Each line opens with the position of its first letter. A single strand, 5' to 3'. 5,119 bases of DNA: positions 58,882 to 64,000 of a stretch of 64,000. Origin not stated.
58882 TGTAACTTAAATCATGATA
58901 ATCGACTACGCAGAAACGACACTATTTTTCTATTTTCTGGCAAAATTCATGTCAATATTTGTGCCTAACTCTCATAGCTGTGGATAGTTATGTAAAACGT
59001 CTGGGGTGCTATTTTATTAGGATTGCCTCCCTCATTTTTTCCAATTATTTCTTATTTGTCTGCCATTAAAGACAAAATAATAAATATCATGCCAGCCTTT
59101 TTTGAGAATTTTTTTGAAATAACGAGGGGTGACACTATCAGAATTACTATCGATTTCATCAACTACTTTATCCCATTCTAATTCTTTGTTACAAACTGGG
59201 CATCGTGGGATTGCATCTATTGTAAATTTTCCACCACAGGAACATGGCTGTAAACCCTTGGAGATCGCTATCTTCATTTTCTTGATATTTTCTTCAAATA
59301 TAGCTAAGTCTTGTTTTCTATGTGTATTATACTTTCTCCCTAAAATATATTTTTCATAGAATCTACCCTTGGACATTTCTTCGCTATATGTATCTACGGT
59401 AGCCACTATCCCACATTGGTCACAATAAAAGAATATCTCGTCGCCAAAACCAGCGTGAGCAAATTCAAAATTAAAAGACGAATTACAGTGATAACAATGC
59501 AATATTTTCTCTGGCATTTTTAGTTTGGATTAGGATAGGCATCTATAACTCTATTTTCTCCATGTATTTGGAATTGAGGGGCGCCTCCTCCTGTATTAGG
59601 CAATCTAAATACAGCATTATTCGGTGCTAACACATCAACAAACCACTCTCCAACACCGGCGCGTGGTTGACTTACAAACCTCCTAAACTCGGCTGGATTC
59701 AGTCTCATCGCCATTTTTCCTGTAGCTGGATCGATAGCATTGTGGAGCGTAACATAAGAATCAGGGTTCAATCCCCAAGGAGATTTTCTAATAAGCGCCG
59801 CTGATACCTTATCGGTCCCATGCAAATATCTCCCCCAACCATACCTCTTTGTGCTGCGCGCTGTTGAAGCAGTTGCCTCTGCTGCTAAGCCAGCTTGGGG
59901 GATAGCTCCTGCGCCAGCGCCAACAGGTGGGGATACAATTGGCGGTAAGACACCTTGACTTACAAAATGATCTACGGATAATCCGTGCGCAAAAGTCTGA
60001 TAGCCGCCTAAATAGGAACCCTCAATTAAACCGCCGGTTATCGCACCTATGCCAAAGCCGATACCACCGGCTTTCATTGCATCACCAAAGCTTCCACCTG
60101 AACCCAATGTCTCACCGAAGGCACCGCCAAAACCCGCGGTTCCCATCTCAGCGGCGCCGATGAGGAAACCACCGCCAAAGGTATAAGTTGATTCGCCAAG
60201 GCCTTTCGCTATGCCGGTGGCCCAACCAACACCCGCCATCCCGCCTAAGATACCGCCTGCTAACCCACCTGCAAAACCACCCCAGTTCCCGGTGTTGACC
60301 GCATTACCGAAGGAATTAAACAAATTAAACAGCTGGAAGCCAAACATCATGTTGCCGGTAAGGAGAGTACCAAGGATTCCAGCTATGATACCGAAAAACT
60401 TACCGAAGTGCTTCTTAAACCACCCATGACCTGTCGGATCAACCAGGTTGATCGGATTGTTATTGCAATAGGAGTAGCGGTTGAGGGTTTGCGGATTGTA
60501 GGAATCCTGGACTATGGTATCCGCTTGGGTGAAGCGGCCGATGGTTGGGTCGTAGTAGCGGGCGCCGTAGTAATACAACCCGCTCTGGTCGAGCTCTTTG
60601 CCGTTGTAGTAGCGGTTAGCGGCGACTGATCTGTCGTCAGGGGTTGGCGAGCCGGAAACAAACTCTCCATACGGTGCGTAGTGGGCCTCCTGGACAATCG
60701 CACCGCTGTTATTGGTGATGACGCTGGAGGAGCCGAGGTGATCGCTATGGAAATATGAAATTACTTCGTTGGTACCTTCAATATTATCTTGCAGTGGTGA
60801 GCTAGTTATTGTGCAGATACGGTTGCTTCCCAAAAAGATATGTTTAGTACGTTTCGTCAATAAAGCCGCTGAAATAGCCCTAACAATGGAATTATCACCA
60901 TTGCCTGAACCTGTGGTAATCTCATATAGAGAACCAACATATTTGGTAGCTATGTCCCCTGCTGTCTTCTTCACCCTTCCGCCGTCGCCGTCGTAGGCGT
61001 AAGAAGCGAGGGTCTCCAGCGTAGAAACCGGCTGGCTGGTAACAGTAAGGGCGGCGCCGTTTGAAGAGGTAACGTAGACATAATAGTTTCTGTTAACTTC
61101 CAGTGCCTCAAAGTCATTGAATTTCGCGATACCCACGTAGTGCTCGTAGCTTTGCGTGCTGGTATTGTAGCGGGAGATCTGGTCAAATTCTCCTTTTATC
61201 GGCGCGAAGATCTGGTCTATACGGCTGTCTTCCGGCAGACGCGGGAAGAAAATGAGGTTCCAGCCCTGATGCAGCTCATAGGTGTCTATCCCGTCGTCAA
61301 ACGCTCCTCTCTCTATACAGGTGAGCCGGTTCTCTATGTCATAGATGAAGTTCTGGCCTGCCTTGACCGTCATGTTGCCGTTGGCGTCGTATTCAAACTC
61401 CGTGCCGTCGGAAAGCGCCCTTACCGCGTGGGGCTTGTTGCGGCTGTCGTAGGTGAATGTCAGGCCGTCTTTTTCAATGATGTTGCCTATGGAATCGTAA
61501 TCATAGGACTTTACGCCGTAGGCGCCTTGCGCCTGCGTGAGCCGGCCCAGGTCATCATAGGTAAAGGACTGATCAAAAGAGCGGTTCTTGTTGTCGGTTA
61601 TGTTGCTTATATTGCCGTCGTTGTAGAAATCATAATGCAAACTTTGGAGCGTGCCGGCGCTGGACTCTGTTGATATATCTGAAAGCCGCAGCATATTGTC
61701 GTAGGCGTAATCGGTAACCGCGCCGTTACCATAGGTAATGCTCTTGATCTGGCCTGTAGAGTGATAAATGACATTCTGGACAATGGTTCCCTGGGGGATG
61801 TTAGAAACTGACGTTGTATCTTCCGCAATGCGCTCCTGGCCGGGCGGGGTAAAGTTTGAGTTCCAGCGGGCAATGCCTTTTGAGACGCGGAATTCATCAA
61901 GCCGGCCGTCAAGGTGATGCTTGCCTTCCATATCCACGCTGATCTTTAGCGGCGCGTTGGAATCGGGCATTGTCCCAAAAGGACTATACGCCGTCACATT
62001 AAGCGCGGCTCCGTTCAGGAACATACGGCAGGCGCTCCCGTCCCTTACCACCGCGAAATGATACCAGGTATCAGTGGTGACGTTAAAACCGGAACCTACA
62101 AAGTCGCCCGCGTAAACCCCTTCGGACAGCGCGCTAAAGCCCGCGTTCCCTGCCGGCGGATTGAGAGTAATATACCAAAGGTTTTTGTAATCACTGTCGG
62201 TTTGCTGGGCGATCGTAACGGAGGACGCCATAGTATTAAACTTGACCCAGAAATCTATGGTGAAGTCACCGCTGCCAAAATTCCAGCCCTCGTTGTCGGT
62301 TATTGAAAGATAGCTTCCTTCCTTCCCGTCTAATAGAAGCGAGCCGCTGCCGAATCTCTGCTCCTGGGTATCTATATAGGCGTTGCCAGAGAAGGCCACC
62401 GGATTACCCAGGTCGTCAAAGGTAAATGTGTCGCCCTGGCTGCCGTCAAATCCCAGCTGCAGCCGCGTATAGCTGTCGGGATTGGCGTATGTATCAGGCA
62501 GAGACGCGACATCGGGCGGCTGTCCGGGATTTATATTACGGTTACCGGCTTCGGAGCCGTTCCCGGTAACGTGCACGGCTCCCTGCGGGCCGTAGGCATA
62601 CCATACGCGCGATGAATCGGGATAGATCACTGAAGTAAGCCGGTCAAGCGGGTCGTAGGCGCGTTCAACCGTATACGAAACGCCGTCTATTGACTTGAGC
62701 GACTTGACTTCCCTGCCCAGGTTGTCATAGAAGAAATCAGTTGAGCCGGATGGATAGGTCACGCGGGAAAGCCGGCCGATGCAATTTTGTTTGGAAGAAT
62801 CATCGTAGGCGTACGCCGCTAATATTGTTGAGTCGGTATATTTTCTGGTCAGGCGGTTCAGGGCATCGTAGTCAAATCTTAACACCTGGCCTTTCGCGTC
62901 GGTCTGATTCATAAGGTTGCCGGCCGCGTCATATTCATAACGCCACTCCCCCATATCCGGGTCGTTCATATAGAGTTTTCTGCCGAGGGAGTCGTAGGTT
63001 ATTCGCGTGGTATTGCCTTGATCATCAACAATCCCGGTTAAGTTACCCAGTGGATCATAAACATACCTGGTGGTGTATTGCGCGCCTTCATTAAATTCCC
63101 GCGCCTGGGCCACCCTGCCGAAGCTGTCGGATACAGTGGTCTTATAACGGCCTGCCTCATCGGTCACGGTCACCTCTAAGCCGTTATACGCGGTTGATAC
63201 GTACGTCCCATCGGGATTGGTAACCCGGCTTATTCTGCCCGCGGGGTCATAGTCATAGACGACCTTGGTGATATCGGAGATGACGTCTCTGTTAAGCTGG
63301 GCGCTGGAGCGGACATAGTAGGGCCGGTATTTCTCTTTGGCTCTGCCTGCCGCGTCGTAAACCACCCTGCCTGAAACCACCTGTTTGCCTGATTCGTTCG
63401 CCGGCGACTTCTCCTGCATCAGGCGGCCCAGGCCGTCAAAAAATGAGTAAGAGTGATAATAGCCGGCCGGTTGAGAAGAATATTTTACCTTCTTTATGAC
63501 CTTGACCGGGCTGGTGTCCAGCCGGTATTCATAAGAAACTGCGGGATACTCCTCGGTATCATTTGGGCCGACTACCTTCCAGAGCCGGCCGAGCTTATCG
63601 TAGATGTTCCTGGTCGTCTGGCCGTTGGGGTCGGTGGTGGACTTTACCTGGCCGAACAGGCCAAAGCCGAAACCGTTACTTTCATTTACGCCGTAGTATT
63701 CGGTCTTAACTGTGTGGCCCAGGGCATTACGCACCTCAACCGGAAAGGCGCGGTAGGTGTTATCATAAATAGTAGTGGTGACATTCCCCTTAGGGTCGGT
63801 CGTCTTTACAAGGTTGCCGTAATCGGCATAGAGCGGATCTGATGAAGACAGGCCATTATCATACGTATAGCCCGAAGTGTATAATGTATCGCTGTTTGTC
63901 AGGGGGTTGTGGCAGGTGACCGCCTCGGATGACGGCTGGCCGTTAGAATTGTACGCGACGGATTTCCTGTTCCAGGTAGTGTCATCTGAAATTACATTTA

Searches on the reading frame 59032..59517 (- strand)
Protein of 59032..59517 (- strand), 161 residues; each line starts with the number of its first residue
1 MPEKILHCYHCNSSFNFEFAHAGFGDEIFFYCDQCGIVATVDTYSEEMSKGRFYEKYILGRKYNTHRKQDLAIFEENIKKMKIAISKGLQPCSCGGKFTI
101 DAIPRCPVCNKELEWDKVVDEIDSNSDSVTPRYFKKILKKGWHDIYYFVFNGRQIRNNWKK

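Call 9: search_protein_families(library=pfam, proteins=[window:59032-59517:-], max_evalue=10)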
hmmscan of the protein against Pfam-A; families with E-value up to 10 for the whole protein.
window:59032-59517:- (161 aa): 8 families
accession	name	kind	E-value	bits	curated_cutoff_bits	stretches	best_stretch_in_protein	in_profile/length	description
PF08274.17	Zn_Ribbon_YjdM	-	0.001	19.5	30.8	1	7-36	4-26/30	PhnA Zinc-Ribbon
PF22747.2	Zn_ribbon_DUF2089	-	0.015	15.8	27.6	1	106-114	1-9/32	DUF2089 zinc ribbon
PF05207.18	Zn_ribbon_CSL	-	0.17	12.1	29.2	1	90-100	19-29/55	CSL zinc finger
PF24460.1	DUF7575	-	0.31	10.9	28.5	1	102-114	2-14/28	Domain of unknown function (DUF7575)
PF14169.11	YdjO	-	0.35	11.1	27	1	97-114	33-50/59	Cold-inducible protein YdjO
PF07191.17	Zn_ribbon_6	-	1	9.8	25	1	93-115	20-41/67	Double zinc ribbon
PF11781.13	Zn_ribbon_RRN7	-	2.2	8.4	27.1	2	29-39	21-31/32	Zinc-finger of RNA-polymerase I-specific TFIIB, Rrn7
PF14354.12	Lar_restr_allev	-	3.4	8.4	28.6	1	4-45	2-44/58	Restriction alleviation protein Lar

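Call 76: search_protein_families(library=ncbifam, proteins=[window:59032-59514:-], max_evalue=0.1)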
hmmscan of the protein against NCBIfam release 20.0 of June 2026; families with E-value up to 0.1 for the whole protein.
window:59032-59514:- (160 aa): 2 families
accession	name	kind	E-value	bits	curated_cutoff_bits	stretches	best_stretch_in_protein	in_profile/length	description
NF041197.2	CxxC_Se_CxxC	equivalog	4.8e-07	29.8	40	1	104-127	20-43/53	dual CXXC motif small (seleno)protein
TIGR04104.1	cxxc_20_cxxc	subfamily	0.011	16.1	45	0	6-45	2-42/93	TIGR04104 family putative zinc finger protein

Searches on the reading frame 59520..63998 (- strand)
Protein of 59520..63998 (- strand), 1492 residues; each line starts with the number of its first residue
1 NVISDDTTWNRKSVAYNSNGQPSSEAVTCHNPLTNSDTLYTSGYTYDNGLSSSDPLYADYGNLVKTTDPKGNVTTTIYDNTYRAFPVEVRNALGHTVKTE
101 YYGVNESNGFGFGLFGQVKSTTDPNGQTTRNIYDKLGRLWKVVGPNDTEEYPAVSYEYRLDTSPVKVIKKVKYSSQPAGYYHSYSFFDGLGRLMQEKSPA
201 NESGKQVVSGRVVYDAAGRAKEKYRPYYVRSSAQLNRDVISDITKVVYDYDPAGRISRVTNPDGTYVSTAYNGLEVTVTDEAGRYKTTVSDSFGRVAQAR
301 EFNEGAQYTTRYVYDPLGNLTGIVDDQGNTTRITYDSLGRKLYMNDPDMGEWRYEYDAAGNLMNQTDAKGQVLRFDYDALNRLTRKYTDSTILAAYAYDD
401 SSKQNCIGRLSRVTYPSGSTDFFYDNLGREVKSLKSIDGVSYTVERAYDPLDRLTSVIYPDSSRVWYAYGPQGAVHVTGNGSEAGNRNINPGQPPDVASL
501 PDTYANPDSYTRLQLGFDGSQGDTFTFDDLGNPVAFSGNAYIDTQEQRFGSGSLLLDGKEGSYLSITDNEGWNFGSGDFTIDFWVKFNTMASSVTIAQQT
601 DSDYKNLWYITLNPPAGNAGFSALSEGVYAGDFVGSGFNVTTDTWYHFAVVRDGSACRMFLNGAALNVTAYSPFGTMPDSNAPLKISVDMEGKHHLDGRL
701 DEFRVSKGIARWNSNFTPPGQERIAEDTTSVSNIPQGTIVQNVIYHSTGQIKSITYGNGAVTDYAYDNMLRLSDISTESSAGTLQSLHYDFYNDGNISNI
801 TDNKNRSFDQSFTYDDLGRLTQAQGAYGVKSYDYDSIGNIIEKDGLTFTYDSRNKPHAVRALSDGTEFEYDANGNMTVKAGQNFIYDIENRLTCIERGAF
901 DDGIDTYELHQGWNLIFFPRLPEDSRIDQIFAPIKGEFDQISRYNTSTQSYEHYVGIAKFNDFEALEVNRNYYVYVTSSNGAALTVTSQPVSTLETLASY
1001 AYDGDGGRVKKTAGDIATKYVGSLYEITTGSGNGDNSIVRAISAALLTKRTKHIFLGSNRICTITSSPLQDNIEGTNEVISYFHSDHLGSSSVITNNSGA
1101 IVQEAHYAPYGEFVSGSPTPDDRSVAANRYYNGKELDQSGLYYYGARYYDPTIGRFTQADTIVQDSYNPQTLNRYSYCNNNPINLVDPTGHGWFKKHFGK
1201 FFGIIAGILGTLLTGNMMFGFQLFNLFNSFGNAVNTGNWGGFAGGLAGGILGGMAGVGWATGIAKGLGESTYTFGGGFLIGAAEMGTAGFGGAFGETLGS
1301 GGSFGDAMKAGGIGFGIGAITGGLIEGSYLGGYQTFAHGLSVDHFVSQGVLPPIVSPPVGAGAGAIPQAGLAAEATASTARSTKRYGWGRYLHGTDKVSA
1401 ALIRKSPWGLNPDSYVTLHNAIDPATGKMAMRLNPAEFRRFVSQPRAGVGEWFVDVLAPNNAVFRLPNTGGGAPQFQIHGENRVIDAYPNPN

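Call 5: search_protein_families(library=pfam, proteins=[window:59520-63998:-], max_evalue=0.01)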
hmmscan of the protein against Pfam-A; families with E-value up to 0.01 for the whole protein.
window:59520-63998:- (1492 aa): 4 families
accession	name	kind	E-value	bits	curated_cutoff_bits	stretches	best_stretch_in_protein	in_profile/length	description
PF05593.20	RHS_repeat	-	3e-46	155.4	22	5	356-389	1-33/38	RHS Repeat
PF13385.13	Laminin_G_3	-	8.1e-18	65.4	27.6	1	561-707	4-142/151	Concanavalin A-like lectin/glucanases superfamily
PF20041.5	DUF6443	-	1.1e-06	29.4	27.8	1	173-249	15-89/137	Domain of unknown function (DUF6443)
PF03527.20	RHS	-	0.0029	17.9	27.9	0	1080-1112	1-33/38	RHS protein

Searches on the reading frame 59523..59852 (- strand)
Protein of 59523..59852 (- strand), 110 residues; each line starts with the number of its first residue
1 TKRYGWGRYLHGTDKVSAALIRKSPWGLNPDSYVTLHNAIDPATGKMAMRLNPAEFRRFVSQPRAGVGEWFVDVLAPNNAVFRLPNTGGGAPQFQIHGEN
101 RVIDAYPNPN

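Call 93: search_solved_structures(query=A6, max_evalue=10, show_alignments=2)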
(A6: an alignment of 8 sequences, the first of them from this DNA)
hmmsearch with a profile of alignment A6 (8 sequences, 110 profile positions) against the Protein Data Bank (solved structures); distinct sequences matched with E-value up to 10: 1.
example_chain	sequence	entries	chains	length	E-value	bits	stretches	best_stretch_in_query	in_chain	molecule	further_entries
5v5x_A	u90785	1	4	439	1.3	12.3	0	18-83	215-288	MCG133388, isoform CRA_y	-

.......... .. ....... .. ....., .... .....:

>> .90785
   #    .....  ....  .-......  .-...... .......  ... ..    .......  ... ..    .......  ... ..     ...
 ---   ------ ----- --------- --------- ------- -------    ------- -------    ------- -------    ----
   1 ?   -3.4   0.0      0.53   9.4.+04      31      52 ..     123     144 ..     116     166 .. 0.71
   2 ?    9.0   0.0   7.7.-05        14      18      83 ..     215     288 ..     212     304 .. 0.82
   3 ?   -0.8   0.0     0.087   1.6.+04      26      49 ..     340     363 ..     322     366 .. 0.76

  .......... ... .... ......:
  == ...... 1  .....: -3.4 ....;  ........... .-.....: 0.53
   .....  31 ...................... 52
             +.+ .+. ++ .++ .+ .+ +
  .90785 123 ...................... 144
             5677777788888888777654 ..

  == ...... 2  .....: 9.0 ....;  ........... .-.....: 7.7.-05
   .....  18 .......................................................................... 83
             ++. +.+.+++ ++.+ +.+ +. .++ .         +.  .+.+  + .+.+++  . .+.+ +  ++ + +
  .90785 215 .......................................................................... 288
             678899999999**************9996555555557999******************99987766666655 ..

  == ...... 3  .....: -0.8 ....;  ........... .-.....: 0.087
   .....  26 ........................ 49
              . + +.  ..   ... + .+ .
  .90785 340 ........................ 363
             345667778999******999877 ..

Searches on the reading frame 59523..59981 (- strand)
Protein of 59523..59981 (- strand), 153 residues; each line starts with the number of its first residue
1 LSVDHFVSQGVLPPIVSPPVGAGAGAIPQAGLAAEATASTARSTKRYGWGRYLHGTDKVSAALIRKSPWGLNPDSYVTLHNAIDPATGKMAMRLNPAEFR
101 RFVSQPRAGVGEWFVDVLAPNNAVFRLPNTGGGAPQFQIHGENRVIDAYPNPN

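Call 48: search_protein_families(library=pfam, proteins=[window:59523-59981:-], max_evalue=0.05)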
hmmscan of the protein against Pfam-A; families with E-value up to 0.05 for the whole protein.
seq(153 aa): 0 families

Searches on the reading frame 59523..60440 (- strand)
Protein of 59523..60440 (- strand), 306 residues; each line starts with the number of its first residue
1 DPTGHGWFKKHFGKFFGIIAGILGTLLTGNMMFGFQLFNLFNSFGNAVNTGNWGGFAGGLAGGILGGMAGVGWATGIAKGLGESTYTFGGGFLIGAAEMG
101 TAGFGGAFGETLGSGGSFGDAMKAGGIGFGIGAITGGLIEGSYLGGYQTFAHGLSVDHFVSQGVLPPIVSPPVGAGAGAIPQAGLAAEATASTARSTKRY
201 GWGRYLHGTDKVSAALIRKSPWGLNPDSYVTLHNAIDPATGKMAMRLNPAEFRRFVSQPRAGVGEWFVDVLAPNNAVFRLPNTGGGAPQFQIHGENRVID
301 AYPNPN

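Call 9: search_protein_families(library=pfam, proteins=[window:59523-60440:-], max_evalue=10)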
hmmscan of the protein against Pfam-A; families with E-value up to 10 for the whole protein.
seq(306 aa): 0 families

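Call 15: find_homologous_proteins(query=window:59523-60440:-, max_evalue=0.001)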
Query seq(306 aa) (306 aa): 14 proteins with E <= 0.001 among 4899 candidates.
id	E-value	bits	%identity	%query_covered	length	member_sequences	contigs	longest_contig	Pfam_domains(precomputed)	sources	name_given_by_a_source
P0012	1.2e-100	355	63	92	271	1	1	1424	-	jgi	jgi:hypothetical protein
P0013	1.2e-55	207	44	94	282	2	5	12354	-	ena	-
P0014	4.9e-53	199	51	81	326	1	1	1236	-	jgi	jgi:hypothetical protein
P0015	3.9e-52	196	43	100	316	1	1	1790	-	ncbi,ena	-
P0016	2.5e-48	183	53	63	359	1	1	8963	-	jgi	jgi:RHS repeat-associated protein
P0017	1.9e-45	174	38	100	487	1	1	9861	PF25023.2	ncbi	-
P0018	1.1e-37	148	39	100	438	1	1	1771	PF25023.2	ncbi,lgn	-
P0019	8.2e-30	122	54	50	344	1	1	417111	-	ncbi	ncbi:MAG: RHS repeat-associated core domain-containing protein, partial [Candidatus Omnitrophota bac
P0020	5.0e-29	120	61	34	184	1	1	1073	PF02661.24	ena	-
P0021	5.6e-29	120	66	32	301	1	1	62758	PF25023.2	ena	-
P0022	1.2e-20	92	51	40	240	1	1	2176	-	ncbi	-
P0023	1.7e-16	79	72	22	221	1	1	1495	-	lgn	-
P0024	3.0e-15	74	61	24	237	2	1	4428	-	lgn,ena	-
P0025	1.8e-11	62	54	27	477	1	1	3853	PF25023.2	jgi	jgi:RHS repeat-associated protein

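Call 36: predict_structure(alignment_id=A2)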
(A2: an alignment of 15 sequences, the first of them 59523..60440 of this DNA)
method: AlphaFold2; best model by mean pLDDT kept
length: 306 residues; sequences in the alignment: 15
mean_pLDDT: 62.2   pTM: 0.39
mean pLDDT of the five models: 62.2, 59.4, 57.5, 53.4, 53.0
residues with pLDDT >= 90: 0; 70-90: 133; 50-70: 97; < 50: 76
segments of 3 or more residues with pLDDT < 50: 13-15, 17-31, 148-195
pLDDT, mean of each block of 10 residues (from residue 1): 50 50 41 53 56 62 59 63 68 75 73 79 75 73 57 38 35 27 23 44 82 54 75 80 80 70 73 86 78 84 67
secondary structure, 60 per line:
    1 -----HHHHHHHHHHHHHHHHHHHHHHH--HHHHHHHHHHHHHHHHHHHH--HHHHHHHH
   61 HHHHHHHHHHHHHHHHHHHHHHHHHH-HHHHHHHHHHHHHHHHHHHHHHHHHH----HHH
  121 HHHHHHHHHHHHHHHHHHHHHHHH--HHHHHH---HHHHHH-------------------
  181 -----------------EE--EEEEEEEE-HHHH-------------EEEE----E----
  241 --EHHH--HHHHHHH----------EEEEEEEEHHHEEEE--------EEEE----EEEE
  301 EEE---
elements in order: H6-28 H31-50 H53-86 H88-113 H118-144 H147-152 H156-161 E202-209 H211-214 E228-231 H249-255 E266-273 E277-280 E289-292 E297-303

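Call 69: fold_search(model_id=the predicted structure, library=pdb)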
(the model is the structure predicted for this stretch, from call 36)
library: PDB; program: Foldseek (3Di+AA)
matches with E <= 10: 149; with E <= 0.001: 0
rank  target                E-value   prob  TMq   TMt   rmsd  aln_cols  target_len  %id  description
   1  8tg4_A                3.1e-01  0.18  0.14  0.21   7.7       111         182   14  tRNA 2'-phosphotransferase (Tpt1) from Aeropyrum pernix in complex with ADP-ribose-2"-phosphate and 2'-OH RNA (released 2023-11-08)
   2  8tg3                  3.7e-01  0.18  0.14  0.20   7.3       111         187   14  tRNA 2'-phosphotransferase (Tpt1) from Aeropyrum pernix in complex with ADP-ribose-1" -phosphate (released 2023-11-08)
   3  6yhk                  6.4e-01  0.47  0.18  0.06   6.7       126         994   10  Crystal structure of full-length CNFy (C866S) from Yersinia pseudotuberculosis (released 2020-12-30)
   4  6yhn                  8.0e-01  0.66  0.21  0.14   4.5       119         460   12  Crystal structure of domains 4-5 of CNFy from Yersinia pseudotuberculosis (released 2020-12-30)
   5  6vks_A                8.0e-01  0.05  0.18  0.08  24.5       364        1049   13  Cryo-electron microscopy structures of a gonococcal multidrug efflux pump illuminate a mechanism of drug recognition w (released 2020-07-01)
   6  5x3x_M                9.5e-01  0.14  0.21  0.25  10.4       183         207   14  2.8A resolution structure of a cobalt energy-coupling factor transporter-CbiMQO (released 2017-04-05)
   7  6z12_A                9.5e-01  0.04  0.17  0.07  24.8       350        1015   11  Salmonella AcrB solubilised in the SMA copolymer (released 2020-07-22)
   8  9ldi                  1.3e+00  0.13  0.16  0.24   6.5       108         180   13  The complex structure of TkoKptA/2',3',5'-p-A (released 2025-11-12)
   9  5lx6_B                1.3e+00  0.11  0.15  0.22   9.1       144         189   12  Human PARP10 (ARTD10), catalytic fragment in complex with PARP inhibitor Veliparib (released 2017-01-11)
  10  6csx_C                1.5e+00  0.05  0.12  0.06  13.6       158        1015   16  Single particles Cryo-EM structure of AcrB D407A associated with lipid bilayer at 3.0 Angstrom (released 2018-12-05)
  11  1gxc_A                1.6e+00  0.02  0.08  0.14  12.2       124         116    7  FHA domain from human Chk2 kinase in complex with a synthetic phosphopeptide (released 2002-06-13)
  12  1wl3_B                1.7e+00  0.11  0.19  0.21   8.4       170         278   15  Crystal Structure Of Octaprenyl Pyrophosphate Synthase From Hyperthermophilic Thermotoga Maritima R91A mutant (released 2005-06-28)
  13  6csx_B                1.7e+00  0.04  0.19  0.08  24.2       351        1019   12  Single particles Cryo-EM structure of AcrB D407A associated with lipid bilayer at 3.0 Angstrom (released 2018-12-05)
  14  8qzl_C                1.7e+00  0.04  0.19  0.07  27.2       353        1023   11  Single particle cryo-EM co-structure of Klebsiella pneumoniae AcrB with the BDM91288 efflux pump inhibitor at 3.42 Ang (released 2024-11-06)
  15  6xbw_b                1.7e+00  0.06  0.14  0.19  17.0       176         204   17  Cryo-EM structure of V-ATPase from bovine brain, state 1 (released 2020-08-19)
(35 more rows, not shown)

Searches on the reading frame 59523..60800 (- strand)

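Call 76: search_protein_families(library=ncbifam, proteins=[window:59523-60800:-], max_evalue=0.1)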
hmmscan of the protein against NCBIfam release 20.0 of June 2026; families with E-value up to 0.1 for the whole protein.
window:59523-60800:- (426 aa): 2 families
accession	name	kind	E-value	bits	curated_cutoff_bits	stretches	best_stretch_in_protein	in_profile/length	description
TIGR03696.1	Rhs_assc_core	domain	1e-22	80.4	32.5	1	41-125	1-76/76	RHS repeat-associated core domain-containing protein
NF041261.1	RHS_core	equivalog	8.6e-07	27.1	2000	1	14-124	1157-1260/1261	RHS element core protein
